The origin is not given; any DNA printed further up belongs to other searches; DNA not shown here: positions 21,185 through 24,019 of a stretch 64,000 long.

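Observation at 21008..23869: Coiled-coil protein plus 844-aa FtsK/HerA/T4CP-like NTPase with novel N-terminal domain: candidate uncharacterised two-gene system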

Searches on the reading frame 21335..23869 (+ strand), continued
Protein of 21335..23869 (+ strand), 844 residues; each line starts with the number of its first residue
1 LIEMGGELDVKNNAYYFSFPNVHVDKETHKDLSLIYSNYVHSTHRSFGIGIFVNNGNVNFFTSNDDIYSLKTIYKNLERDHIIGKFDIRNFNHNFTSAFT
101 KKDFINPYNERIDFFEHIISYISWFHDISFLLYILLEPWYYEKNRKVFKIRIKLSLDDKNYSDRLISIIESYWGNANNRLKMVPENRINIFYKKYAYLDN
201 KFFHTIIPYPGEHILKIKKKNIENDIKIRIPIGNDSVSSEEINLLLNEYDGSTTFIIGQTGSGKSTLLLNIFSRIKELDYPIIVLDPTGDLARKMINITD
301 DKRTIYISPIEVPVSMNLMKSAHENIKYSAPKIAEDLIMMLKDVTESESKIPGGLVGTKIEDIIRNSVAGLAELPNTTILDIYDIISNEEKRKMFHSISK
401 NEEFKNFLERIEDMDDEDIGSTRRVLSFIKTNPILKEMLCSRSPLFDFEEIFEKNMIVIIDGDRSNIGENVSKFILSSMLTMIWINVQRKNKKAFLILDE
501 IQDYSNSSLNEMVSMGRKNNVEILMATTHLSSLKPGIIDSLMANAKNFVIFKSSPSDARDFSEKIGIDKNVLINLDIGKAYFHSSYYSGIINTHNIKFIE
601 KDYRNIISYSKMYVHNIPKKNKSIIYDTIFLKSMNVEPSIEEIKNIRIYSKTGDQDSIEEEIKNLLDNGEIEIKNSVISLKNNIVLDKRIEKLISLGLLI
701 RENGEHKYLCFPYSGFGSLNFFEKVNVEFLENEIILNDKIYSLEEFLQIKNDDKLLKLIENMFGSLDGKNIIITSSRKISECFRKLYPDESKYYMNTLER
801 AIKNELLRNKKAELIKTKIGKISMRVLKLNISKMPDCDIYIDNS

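Call 99: search_dna_similar(query=window:21344-23866:+, collection=plasmids, mode=protein, max_evalue=0.001, max_rows=15)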
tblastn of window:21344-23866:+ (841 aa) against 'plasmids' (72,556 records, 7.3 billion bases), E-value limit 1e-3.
Records with a match: 77; places in all: 80; records where one place covers at least 80% of the query: 0.
Best place of each record, by identity: <60% 77.
By first word of the organism name: Natrinema 12; Sulfolobus 11; Haladaptatus 10; Halalkalicoccus 5; Halomontanus 4; Haloterrigena 3; Halococcus 2; Clostridioides 2; Halobaculum 2; Embleya 2; and 20 more.
By predicted mobility (MOB-suite, as given by PLSDB): non-mobilizable 69; conjugative 7; mobilizable 1.
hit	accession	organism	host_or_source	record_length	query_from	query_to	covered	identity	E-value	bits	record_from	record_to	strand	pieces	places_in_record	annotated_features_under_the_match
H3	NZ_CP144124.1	Halalkalicoccus sp. CGA53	cell culture,sediment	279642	261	702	53%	20.5%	6e-6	58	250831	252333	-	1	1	TraM recognition domain-containing protein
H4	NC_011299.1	Acidianus hospitalis W1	-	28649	229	577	41%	25.9%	8e-22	109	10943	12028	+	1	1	DUF87 domain-containing protein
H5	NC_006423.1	Sulfolobus islandicus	-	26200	252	577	39%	27.5%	2e-14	86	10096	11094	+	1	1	type IV secretion system DNA-binding domain-containing protein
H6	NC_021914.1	Saccharolobus solfataricus P2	geyser water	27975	229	560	39%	26.0%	6e-21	107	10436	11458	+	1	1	type IV secretion system DNA-binding domain-containing protein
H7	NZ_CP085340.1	Haladaptatus halobius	cell culture,saline soil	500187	251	642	47%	21.8%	2e-7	63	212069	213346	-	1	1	hypothetical protein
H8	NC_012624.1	Sulfolobus islandicus Y.N.15.51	-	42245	252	560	37%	27.5%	7e-14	84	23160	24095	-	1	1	type IV secretion system DNA-binding domain-containing protein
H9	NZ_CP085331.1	Haladaptatus salinisoli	cell culture,saline soil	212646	252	586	40%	24.8%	9e-18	97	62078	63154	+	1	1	type IV secretion system DNA-binding domain-containing protein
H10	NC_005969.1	Sulfolobus tengchongensis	acidic hot spring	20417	229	560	39%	25.0%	1e-20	105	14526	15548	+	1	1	DUF87 domain-containing protein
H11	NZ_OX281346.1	Thermococcus nautili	-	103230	251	577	39%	25.4%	1e-11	77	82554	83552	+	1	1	ATP-binding protein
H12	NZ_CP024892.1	Rhodococcus ruber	cell culture,activated sludge from ...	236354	253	604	42%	23.4%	8e-15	87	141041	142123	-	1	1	DUF87 domain-containing protein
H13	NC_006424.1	Sulfolobus islandicus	-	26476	229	560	39%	24.6%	2e-16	92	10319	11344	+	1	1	type IV secretion system DNA-binding domain-containing protein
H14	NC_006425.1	Sulfolobus islandicus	-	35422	251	577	39%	24.9%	1e-9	70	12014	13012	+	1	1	ATP-binding protein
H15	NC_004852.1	Sulfolobus islandicus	-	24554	252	577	39%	24.7%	4e-9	69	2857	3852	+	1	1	ATP-binding protein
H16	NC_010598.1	Sulfolobus islandicus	-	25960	252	577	39%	24.7%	7e-9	67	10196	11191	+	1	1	type IV secretion system DNA-binding domain-containing protein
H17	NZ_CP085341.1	Haladaptatus halobius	cell culture,saline soil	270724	252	572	38%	24.9%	5e-17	94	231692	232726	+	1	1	type IV secretion system DNA-binding domain-containing protein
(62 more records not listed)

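Call 100: get_annotated_region(hit=H4, flank=7000)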
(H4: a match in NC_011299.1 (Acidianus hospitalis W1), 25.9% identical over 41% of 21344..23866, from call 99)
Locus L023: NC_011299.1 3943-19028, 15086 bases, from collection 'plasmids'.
description: Acidianus hospitalis W1 plasmid pAH1, complete sequence
organism: Acidianus hospitalis W1 (NCBI taxid 933801)
taxonomy: Archaea; Thermoproteota; Thermoprotei; Sulfolobales; Sulfolobaceae; Acidianus; Acidianus hospitalis; Acidianus hospitalis W1
host: -; source: -; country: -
typing (MOB-suite, as given by PLSDB): non-mobilizable
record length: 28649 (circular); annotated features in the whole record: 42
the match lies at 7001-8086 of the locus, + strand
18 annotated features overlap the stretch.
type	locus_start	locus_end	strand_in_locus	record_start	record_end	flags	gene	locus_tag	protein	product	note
CDS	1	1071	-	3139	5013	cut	-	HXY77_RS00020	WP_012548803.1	DUF87 domain-containing protein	-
CDS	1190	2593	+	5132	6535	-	-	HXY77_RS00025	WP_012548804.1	hypothetical protein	-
CDS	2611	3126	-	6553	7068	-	-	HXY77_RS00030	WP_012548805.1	hypothetical protein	-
CDS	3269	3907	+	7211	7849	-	-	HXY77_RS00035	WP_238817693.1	Holliday junction resolvase-like protein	-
CDS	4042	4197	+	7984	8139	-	-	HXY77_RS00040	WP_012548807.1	hypothetical protein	-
CDS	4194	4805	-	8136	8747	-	-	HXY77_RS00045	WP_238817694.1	hypothetical protein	-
CDS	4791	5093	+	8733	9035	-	-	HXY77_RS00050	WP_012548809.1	hypothetical protein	-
CDS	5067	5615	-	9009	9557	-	-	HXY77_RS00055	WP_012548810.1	hypothetical protein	-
CDS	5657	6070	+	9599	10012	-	-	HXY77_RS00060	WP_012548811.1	hypothetical protein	-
CDS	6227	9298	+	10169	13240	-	-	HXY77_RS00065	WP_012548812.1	DUF87 domain-containing protein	-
CDS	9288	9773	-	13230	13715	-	-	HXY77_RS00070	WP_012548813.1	hypothetical protein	-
CDS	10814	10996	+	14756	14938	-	-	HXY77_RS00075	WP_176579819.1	hypothetical protein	-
CDS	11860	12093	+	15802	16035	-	-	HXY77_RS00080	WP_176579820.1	hypothetical protein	-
CDS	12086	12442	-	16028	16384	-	-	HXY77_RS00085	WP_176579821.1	hypothetical protein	-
CDS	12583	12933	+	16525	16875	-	-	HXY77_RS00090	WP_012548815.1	hypothetical protein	-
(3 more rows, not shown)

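Call 102: search_protein_families(library=pfam, proteins=[L023:6227-9295:+], max_evalue=0.01)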
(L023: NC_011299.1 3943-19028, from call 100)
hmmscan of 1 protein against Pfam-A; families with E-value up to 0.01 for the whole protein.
L023:6227-9295:+ (1023 aa): 6 families
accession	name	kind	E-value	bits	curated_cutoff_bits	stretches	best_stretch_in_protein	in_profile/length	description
PF01935.23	DUF87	-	1e-12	49.1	23.2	1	258-356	2-91/220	Helicase HerA, central domain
PF10412.15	TrwB_AAD_bind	-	5.6e-12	45.7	20.5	2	276-322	14-58/387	Type IV secretion-system coupling protein DNA-binding domain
PF12696.13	TraG-D_C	-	4e-06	27.2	22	1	528-596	1-74/126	TraM recognition site of TraD and TraG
PF02534.20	T4SS-DNA_transf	-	1.6e-05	24.4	20.1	0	523-570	298-345/468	Type IV secretory system Conjugative DNA transfer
PF13401.12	AAA_22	-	0.00043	21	27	0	279-317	7-45/130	AAA domain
PF10665.14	Minor_capsid_1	-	0.0016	19.1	25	1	903-985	12-88/105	Minor capsid protein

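Call 106: get_annotated_region(hit=H6, flank=2500)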
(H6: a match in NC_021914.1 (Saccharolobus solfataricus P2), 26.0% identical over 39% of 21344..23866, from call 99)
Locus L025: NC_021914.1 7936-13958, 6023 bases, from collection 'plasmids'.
description: Saccharolobus solfataricus P2 plasmid pMGB1, complete sequence
organism: Saccharolobus solfataricus P2 (NCBI taxid 273057)
taxonomy: Archaea; Thermoproteota; Thermoprotei; Sulfolobales; Sulfolobaceae; Saccharolobus; Saccharolobus solfataricus; Saccharolobus solfataricus P2
host: -; source: geyser water; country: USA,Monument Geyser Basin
typing (MOB-suite, as given by PLSDB): non-mobilizable
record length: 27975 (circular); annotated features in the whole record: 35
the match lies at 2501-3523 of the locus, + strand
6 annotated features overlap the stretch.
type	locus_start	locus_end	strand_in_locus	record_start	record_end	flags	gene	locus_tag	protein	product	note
CDS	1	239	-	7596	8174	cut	-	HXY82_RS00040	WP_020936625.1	hypothetical protein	-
CDS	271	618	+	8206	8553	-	-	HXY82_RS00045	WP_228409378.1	conjugal transfer protein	-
CDS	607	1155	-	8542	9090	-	-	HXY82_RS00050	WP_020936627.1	hypothetical protein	-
CDS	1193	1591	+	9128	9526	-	-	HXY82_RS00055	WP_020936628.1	hypothetical protein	-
CDS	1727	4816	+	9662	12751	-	-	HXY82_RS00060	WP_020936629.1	type IV secretion system DNA-binding domain-containing protein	-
CDS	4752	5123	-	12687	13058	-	-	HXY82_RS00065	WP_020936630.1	hypothetical protein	-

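Call 107: get_annotated_region(hit=H10, flank=2500)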
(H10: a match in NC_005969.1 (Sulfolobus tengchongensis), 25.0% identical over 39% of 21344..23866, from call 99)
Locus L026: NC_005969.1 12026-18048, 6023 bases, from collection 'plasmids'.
description: Sulfolobus tengchongensis plasmid pTC, complete sequence
organism: Sulfolobus tengchongensis (NCBI taxid 207809)
taxonomy: Archaea; Thermoproteota; Thermoprotei; Sulfolobales; Sulfolobaceae; Sulfolobus; Sulfolobus tengchongensis
host: -; source: acidic hot spring; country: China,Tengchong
typing (MOB-suite, as given by PLSDB): non-mobilizable
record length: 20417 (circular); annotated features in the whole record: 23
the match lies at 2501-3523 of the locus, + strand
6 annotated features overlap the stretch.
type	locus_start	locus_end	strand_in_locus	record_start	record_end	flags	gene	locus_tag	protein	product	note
CDS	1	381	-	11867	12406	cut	-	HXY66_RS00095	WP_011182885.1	hypothetical protein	-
CDS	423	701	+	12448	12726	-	-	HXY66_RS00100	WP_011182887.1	hypothetical protein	-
CDS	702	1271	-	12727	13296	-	-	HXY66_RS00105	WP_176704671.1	conjugal transfer protein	-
CDS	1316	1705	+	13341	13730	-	-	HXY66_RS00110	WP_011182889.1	hypothetical protein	-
CDS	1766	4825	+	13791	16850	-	-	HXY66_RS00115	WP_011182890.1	DUF87 domain-containing protein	-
CDS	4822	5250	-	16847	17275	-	-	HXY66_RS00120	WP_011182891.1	hypothetical protein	-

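Call 108: get_annotated_region(hit=H13, flank=2500)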
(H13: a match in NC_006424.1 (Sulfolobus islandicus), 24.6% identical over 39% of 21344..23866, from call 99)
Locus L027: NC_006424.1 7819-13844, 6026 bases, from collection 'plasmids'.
description: Sulfolobus islandicus plasmid pARN4, complete sequence
organism: Sulfolobus islandicus (NCBI taxid 43080)
taxonomy: Archaea; Thermoproteota; Thermoprotei; Sulfolobales; Sulfolobaceae; Sulfolobus; Sulfolobus islandicus
host: -; source: -; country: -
typing (MOB-suite, as given by PLSDB): non-mobilizable; mating-pair formation MPF_T
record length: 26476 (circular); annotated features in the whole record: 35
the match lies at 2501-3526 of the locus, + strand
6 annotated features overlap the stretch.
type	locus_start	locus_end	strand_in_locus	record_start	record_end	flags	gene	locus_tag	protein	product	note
CDS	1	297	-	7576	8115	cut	-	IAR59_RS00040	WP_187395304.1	hypothetical protein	-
CDS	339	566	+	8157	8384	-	-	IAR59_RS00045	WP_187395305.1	conjugal transfer protein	-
CDS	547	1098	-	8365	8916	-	-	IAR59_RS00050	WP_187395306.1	conjugal transfer protein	-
CDS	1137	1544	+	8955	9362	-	-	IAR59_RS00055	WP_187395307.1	hypothetical protein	-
CDS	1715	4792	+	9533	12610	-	-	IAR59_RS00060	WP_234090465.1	type IV secretion system DNA-binding domain-containing protein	-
CDS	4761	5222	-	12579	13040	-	-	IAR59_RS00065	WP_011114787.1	hypothetical protein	-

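Call 109: get_annotated_region(hit=H5, flank=2500)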
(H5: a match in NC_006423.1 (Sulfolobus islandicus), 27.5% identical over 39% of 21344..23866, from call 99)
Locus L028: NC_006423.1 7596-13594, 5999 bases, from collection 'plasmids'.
description: Sulfolobus islandicus plasmid pARN3, complete sequence
organism: Sulfolobus islandicus (NCBI taxid 43080)
taxonomy: Archaea; Thermoproteota; Thermoprotei; Sulfolobales; Sulfolobaceae; Sulfolobus; Sulfolobus islandicus
host: -; source: -; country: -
typing (MOB-suite, as given by PLSDB): non-mobilizable
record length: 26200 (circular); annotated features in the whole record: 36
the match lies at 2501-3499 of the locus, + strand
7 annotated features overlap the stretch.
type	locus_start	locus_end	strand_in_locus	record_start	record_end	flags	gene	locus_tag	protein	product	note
CDS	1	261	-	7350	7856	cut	-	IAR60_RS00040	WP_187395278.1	hypothetical protein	-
CDS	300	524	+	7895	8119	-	-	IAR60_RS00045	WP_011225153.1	hypothetical protein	-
CDS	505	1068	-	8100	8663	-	-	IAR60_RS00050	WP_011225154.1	hypothetical protein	-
CDS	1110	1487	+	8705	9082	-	-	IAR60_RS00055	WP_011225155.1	hypothetical protein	-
CDS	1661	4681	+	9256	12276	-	-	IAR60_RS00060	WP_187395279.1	type IV secretion system DNA-binding domain-containing protein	-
CDS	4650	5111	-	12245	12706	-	-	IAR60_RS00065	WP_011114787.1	hypothetical protein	-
CDS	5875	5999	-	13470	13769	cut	-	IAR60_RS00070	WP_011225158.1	hypothetical protein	-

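Call 110: get_annotated_region(hit=H11, flank=2500)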
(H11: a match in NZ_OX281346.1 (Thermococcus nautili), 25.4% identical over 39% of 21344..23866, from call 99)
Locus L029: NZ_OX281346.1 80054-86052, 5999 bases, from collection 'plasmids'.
description: Thermococcus nautili strain 33-3 plasmid THER333_p, complete sequence
organism: Thermococcus nautili (NCBI taxid 195522)
taxonomy: Archaea; Euryarchaeota; Thermococci; Thermococcales; Thermococcaceae; Thermococcus; Thermococcus nautili
host: -; source: -; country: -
typing (MOB-suite, as given by PLSDB): non-mobilizable
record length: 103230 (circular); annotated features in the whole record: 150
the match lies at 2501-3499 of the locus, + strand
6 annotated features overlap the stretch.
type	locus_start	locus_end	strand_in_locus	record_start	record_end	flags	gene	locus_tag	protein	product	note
CDS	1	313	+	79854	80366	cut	-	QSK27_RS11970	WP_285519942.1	hypothetical protein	-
CDS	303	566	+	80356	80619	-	-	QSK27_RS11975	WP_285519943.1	hypothetical protein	-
CDS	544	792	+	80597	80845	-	-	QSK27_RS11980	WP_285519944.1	hypothetical protein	-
CDS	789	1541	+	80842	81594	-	-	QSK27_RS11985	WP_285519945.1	hypothetical protein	-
CDS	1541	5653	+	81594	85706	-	-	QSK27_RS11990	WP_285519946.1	ATP-binding protein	-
CDS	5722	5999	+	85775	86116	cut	-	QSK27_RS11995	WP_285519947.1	hypothetical protein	-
